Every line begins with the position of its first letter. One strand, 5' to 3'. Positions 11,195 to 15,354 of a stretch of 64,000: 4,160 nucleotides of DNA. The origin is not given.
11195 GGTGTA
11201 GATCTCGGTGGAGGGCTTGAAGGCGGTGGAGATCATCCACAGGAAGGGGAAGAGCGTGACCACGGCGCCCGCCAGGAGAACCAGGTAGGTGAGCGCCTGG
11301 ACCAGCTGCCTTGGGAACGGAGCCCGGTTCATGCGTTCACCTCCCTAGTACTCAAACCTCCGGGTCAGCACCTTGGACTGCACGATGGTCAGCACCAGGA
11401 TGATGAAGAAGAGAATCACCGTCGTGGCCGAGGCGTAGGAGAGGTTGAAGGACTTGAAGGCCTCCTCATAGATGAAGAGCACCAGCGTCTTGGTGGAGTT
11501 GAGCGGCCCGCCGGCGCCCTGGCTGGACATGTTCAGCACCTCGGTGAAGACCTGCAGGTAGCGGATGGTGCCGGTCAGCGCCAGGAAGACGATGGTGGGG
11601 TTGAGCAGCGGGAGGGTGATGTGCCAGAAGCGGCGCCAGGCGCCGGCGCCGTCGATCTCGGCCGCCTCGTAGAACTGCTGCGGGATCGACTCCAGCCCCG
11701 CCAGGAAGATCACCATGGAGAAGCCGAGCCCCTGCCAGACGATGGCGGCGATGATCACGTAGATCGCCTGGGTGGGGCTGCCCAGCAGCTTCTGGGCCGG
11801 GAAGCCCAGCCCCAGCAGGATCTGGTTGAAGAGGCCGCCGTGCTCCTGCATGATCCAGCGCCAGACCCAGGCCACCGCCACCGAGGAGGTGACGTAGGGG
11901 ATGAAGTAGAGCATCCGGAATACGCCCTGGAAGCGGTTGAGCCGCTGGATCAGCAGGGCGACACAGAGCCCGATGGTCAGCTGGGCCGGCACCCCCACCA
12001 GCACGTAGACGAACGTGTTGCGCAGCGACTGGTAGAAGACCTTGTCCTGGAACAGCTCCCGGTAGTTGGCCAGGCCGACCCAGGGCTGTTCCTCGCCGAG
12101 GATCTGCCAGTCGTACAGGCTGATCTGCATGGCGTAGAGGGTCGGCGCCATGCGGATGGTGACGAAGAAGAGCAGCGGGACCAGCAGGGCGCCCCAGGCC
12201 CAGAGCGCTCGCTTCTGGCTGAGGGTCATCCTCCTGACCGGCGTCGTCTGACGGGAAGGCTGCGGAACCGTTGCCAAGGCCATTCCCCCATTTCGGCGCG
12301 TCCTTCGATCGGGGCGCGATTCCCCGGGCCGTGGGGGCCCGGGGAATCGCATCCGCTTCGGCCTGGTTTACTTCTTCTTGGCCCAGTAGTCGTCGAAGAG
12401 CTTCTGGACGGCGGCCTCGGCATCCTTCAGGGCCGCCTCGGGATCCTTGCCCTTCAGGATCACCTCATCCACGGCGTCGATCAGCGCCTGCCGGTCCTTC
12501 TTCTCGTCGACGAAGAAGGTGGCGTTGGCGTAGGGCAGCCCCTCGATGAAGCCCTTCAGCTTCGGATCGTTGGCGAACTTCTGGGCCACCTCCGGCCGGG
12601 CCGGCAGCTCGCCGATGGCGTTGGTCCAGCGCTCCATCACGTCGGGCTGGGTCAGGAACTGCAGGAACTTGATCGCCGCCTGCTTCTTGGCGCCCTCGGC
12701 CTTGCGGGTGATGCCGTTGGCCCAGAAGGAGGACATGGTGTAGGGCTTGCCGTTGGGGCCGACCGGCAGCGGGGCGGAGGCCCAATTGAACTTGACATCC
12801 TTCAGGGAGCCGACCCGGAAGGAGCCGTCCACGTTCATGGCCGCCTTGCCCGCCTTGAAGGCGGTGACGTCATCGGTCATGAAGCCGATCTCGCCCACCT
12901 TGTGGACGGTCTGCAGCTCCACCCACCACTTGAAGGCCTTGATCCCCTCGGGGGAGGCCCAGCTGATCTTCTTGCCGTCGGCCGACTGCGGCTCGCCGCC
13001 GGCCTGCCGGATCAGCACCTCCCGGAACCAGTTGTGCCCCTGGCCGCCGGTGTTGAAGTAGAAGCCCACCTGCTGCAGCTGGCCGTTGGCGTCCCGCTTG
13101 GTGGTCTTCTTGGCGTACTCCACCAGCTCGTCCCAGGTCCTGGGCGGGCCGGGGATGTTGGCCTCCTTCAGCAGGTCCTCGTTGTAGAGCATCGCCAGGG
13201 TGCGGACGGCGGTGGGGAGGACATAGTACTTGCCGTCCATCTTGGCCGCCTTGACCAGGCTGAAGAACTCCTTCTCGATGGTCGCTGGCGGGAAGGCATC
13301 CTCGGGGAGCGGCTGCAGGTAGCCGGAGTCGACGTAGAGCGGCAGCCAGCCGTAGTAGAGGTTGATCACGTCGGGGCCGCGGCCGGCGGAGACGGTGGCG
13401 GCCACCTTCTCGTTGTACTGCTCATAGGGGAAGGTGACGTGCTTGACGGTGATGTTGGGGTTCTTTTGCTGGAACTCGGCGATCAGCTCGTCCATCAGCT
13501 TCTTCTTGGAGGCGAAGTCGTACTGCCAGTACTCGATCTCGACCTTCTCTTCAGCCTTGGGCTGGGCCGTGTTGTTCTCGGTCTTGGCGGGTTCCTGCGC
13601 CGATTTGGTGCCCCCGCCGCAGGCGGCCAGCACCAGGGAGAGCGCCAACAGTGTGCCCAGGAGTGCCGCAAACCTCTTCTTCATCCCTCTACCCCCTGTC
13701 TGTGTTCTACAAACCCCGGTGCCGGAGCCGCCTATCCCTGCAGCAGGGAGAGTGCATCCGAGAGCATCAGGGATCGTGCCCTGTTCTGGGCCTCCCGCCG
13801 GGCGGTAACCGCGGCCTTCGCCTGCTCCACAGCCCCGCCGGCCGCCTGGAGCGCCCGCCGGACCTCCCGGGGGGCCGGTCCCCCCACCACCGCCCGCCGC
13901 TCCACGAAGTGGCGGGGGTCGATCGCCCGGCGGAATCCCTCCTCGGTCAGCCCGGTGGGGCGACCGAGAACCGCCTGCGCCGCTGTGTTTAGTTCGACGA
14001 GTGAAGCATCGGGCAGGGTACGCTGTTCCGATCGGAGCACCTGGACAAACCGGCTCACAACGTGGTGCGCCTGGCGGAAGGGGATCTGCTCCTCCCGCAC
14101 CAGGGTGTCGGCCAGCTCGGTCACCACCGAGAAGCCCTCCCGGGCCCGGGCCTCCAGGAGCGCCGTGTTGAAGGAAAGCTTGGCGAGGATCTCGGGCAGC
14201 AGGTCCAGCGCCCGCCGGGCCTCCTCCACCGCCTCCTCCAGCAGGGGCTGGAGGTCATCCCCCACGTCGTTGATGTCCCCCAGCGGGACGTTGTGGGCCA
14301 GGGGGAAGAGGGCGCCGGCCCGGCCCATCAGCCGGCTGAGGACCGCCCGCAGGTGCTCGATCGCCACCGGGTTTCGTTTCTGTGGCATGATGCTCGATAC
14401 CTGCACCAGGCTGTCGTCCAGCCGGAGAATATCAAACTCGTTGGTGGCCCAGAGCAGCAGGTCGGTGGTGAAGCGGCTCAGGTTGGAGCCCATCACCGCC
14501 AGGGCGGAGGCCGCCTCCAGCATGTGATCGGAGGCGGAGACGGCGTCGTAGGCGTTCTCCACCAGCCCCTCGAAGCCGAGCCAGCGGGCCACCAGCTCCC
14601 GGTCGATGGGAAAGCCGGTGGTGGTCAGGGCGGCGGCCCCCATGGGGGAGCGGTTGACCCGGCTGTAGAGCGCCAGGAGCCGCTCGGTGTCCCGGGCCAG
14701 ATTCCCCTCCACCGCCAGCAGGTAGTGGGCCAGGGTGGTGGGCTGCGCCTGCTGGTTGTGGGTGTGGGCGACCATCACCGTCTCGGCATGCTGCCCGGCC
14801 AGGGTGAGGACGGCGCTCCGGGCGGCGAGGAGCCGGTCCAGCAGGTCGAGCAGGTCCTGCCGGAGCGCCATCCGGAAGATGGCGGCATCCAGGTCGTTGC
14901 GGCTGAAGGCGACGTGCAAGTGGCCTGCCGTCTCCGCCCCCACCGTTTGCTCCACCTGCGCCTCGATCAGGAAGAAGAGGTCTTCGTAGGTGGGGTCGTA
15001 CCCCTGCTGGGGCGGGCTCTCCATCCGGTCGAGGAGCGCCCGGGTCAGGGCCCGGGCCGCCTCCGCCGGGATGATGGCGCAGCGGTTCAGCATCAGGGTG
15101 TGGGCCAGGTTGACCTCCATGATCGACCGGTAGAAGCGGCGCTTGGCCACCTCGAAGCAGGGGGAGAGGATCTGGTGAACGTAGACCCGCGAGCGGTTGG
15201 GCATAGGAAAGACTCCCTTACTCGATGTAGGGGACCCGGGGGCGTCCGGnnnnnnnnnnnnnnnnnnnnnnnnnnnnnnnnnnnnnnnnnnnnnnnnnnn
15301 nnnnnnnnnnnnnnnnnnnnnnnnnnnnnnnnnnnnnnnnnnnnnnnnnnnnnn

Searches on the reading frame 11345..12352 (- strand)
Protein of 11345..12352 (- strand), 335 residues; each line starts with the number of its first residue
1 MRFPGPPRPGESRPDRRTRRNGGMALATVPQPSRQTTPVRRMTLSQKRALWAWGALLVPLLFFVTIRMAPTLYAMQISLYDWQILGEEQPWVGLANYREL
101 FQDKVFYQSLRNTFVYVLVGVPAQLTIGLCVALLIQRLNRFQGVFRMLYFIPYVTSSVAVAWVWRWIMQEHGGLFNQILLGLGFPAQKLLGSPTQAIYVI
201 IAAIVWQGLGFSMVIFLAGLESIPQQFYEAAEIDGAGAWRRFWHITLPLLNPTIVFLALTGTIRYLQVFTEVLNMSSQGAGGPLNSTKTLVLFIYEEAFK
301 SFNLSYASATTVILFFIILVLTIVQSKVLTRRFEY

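Call 19: search_protein_families(library=pfam, max_evalue=0.001, proteins=[window:11345-12352:-])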
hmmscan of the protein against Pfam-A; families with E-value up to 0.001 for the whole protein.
window:11345-12352:- (335 aa): 1 family
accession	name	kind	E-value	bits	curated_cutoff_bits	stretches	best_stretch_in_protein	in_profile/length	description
PF00528.27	BPD_transp_1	-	3.4e-18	66.5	26.4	1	125-326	2-176/184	Binding-protein-dependent transport system inner membrane component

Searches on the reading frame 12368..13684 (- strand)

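Call 19: search_protein_families(library=pfam, max_evalue=0.001, proteins=[window:12368-13684:-])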
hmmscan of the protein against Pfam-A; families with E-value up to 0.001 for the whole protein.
window:12368-13684:- (438 aa): 3 families
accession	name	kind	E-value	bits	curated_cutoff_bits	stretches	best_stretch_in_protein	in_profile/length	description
PF13416.11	SBP_bac_8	-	1.3e-45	156.8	27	1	66-377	1-278/279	Bacterial extracellular solute-binding protein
PF01547.30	SBP_bac_1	-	1.4e-42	147.2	26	1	63-350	9-306/307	Bacterial extracellular solute-binding protein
PF13343.11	SBP_bac_6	-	1.9e-09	37.8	24.6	1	111-201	18-102/245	Bacterial extracellular solute-binding protein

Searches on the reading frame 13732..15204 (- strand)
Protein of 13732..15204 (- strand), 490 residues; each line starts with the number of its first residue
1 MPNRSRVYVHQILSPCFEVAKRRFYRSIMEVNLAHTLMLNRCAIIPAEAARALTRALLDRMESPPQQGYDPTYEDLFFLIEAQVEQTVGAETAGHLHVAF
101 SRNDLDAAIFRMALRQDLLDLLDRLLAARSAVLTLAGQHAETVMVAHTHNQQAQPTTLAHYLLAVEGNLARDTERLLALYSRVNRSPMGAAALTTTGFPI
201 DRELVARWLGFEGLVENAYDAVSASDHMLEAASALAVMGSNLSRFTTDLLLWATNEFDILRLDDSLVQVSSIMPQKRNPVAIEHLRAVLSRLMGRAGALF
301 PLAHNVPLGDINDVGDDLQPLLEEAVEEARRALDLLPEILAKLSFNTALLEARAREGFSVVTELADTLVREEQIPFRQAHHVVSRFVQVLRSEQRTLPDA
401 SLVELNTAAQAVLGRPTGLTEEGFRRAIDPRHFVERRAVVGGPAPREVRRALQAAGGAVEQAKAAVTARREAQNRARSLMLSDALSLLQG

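Call 19: search_protein_families(library=pfam, max_evalue=0.001, proteins=[window:13732-15204:-])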
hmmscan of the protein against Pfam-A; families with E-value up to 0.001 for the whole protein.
window:13732-15204:- (490 aa): 2 families
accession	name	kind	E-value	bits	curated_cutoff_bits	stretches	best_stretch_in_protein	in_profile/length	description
PF00206.25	Lyase_1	-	1.1e-44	153.5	27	1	53-294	56-312/312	Lyase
PF14698.11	ASL_C2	-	2.1e-14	54.2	27.3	1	358-435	1-69/69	Argininosuccinate lyase C-terminal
